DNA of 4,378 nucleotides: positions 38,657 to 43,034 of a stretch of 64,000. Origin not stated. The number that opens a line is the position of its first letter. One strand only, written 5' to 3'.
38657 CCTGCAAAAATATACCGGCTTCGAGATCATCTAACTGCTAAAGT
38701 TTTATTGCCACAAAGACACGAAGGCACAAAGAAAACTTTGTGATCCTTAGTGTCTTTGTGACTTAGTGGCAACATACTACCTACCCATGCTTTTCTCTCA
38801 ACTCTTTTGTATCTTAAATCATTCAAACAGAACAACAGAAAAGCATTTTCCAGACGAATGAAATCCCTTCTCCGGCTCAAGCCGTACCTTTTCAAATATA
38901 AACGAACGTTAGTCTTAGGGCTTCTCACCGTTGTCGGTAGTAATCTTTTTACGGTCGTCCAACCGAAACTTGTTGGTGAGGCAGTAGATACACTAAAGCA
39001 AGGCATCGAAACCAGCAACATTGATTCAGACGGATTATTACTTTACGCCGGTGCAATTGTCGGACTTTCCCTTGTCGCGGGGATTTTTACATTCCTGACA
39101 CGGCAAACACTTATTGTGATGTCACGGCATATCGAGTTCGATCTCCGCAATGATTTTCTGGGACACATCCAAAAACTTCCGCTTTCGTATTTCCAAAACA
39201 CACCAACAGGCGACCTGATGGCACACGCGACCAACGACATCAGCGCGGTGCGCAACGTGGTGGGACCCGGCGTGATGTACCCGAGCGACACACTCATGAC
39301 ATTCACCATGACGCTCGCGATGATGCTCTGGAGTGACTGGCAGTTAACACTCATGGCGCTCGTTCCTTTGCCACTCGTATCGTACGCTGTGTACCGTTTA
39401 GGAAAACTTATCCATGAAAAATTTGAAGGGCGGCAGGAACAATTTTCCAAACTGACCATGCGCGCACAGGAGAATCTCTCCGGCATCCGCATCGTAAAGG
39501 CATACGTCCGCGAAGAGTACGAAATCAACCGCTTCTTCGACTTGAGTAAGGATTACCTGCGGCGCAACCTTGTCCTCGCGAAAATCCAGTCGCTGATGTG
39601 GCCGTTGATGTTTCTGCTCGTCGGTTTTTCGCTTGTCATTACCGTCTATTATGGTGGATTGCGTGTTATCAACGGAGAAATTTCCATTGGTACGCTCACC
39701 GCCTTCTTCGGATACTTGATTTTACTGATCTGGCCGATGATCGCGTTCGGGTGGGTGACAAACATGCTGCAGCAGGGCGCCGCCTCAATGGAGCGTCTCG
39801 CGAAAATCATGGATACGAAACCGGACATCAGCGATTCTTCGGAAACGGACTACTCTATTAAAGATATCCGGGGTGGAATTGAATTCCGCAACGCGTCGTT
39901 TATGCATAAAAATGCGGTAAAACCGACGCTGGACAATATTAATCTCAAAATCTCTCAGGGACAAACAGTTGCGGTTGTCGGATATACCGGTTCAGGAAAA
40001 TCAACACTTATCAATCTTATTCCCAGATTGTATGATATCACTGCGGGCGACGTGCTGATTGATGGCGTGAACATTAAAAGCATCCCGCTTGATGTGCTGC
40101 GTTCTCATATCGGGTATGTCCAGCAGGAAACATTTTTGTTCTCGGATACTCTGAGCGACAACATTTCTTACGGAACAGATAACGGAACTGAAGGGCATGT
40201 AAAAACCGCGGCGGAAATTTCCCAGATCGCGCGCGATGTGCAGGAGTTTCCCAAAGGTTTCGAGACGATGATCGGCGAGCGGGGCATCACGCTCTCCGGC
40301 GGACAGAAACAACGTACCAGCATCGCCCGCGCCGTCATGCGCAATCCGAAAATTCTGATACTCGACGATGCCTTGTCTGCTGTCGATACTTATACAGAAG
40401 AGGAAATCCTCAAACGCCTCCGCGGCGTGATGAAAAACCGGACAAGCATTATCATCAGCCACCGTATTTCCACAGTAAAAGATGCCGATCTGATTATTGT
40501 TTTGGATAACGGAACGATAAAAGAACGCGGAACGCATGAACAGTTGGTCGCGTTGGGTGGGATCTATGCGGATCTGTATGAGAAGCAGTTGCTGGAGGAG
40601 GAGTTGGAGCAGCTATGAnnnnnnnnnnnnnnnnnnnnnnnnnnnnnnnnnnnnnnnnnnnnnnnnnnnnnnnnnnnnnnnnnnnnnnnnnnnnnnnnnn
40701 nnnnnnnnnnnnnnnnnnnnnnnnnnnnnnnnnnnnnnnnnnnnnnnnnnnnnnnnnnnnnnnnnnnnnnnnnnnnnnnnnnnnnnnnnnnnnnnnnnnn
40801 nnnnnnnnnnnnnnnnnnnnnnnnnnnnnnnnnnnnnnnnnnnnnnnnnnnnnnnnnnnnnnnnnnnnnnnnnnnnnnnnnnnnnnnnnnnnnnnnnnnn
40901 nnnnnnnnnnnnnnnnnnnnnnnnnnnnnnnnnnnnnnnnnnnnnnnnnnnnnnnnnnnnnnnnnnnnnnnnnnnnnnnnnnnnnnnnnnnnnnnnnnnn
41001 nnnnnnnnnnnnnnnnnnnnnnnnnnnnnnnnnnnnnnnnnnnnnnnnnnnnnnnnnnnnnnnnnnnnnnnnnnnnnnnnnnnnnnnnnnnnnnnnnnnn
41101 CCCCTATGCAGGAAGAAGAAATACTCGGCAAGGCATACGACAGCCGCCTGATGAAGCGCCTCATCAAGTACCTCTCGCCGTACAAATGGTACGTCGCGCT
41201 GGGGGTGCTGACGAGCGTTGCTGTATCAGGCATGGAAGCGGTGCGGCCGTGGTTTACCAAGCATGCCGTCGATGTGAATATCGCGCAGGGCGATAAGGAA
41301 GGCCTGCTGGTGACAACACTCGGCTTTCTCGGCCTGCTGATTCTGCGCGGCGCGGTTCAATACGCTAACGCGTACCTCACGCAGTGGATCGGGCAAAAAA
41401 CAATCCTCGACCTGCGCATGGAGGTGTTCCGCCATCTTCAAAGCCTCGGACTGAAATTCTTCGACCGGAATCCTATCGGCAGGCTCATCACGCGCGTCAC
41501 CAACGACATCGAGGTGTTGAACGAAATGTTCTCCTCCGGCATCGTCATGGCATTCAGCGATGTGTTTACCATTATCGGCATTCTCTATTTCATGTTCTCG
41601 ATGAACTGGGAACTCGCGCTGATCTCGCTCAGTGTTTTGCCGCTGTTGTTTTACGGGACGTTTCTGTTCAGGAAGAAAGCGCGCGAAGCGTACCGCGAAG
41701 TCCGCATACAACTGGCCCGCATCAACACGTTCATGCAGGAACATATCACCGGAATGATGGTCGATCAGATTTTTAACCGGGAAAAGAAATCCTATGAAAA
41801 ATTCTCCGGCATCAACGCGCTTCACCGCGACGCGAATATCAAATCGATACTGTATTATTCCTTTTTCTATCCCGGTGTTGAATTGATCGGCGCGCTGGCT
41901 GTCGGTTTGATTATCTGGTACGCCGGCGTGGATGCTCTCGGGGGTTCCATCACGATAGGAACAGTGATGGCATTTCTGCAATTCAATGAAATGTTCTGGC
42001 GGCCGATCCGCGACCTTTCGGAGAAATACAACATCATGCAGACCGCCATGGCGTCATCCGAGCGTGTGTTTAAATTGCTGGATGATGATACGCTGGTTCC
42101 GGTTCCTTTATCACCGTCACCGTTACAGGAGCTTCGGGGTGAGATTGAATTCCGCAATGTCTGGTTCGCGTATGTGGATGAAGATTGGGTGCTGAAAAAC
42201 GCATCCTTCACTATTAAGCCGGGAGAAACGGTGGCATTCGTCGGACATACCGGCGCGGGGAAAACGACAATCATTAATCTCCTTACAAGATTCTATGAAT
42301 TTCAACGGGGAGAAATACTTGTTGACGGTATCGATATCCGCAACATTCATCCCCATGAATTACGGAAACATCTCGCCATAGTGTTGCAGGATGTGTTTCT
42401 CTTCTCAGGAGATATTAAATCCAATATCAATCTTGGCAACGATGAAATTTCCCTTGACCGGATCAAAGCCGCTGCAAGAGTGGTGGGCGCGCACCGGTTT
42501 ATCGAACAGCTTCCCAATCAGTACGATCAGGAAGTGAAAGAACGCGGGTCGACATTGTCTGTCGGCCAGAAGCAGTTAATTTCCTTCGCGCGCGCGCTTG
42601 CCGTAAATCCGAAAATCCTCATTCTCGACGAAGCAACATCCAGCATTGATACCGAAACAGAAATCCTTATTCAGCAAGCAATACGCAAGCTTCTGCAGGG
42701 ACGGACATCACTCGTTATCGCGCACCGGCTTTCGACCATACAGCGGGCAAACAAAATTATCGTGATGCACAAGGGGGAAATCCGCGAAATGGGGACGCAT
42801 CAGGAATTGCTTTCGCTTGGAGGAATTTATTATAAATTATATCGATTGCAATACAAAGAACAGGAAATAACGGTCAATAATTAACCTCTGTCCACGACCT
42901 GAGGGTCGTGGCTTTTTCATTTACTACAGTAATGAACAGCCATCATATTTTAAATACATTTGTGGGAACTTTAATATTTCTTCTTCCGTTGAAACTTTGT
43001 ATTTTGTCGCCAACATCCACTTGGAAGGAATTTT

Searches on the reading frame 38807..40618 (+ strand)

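Call 12: search_protein_families(library=pfam, proteins=[window:38807-40618:+])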
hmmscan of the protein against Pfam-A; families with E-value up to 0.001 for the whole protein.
window:38807-40618:+ (603 aa): 4 families
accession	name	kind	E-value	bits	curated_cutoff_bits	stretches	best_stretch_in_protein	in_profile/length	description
PF00664.28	ABC_membrane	-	6e-52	177.4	28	1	36-311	2-274/274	ABC transporter transmembrane region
PF00005.33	ABC_tran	-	1.9e-31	109.9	25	1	375-523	1-136/137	ABC transporter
PF02463.25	SMC_N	-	4.1e-06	26.8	40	0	495-564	136-209/220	RecF/RecN/SMC N terminal domain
PF03193.22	RsgA_GTPase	-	0.00075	19.8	30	0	337-406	61-127/174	RsgA GTPase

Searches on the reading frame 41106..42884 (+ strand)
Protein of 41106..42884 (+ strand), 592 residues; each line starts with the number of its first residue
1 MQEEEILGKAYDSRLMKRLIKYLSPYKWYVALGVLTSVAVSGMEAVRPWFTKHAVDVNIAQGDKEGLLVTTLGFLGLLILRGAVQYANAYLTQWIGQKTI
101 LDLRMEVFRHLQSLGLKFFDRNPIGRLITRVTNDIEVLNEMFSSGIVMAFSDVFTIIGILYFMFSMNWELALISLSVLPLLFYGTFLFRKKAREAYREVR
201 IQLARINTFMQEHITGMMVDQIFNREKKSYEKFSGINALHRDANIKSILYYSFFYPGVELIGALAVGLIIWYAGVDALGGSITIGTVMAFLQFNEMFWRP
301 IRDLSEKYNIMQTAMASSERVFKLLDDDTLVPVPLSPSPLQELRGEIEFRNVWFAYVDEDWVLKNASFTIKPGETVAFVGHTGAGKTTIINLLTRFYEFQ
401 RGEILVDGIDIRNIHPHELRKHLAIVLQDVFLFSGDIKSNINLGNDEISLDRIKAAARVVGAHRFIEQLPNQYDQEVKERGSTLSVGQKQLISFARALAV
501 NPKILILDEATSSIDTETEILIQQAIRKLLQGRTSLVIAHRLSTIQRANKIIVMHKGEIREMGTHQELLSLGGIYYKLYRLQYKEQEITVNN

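Call 12: search_protein_families(library=pfam, proteins=[window:41106-42884:+])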
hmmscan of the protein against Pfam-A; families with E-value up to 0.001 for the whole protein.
window:41106-42884:+ (592 aa): 5 families
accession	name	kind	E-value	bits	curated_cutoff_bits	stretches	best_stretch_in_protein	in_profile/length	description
PF00664.28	ABC_membrane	-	3.7e-53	181.4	28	1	31-298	2-271/274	ABC transporter transmembrane region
PF00005.33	ABC_tran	-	1e-32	114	25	1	363-512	1-137/137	ABC transporter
PF02463.25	SMC_N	-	2.8e-05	24.1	40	1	302-556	135-213/220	RecF/RecN/SMC N terminal domain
PF13401.12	AAA_22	-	5.6e-05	23.9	27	1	376-512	8-95/130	AAA domain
PF06414.18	Zeta_toxin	-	6.2e-05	23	22.3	1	378-417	21-60/199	Zeta toxin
